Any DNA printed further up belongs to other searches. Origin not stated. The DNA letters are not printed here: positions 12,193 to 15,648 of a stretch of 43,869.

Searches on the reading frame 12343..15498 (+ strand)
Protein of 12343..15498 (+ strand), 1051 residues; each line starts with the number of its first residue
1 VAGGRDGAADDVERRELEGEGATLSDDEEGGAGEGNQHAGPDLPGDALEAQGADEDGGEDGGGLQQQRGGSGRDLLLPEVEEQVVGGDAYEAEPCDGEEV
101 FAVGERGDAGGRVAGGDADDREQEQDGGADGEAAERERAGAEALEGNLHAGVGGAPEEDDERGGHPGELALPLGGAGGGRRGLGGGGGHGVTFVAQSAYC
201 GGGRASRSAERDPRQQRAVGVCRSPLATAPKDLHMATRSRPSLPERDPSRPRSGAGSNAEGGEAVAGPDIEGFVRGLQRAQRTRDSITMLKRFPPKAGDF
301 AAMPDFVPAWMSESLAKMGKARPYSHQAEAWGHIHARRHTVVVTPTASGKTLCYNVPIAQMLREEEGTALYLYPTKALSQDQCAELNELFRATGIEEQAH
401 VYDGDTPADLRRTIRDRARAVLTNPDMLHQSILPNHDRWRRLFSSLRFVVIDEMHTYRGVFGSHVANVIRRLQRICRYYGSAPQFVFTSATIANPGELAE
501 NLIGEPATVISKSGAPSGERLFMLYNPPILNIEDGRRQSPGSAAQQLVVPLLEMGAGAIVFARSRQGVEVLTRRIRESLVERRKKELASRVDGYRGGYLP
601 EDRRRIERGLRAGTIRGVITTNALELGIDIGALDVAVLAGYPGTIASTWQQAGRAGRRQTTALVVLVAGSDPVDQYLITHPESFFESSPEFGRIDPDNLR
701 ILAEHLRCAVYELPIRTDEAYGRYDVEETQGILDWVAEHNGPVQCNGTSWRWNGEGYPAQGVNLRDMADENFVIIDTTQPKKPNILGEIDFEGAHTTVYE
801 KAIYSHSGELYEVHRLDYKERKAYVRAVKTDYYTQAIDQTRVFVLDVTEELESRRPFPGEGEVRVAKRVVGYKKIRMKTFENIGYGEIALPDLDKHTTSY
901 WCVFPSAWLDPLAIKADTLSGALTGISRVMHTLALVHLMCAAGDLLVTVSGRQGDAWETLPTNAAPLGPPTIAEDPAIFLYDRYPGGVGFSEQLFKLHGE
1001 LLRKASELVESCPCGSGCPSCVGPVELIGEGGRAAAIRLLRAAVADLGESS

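Call 10: search_protein_families(library=pfam, proteins=[window:12343-15498:+], max_evalue=0.001)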
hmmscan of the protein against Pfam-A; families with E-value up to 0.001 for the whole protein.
window:12343-15498:+ (1051 aa): 5 families
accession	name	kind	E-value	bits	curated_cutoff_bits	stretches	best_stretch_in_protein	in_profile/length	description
PF00270.35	DEAD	-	1.3e-32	113.3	26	1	325-493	2-161/167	DEAD/DEAH box helicase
PF09369.15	MZB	-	6.9e-18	65.6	24.2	1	929-1022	4-80/80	MrfA Zn-binding domain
PF00271.37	Helicase_C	-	1.3e-13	51.6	23.5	1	552-658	12-109/110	Helicase conserved C-terminal domain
PF22982.3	WHD_HRQ1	-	1.1e-07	33.3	27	1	694-766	1-69/70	ATP-dependent helicase HRQ1, winged helix domain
PF04851.21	ResIII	-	2.4e-07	31.2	22.5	1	323-479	4-150/164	Type III restriction enzyme, res subunit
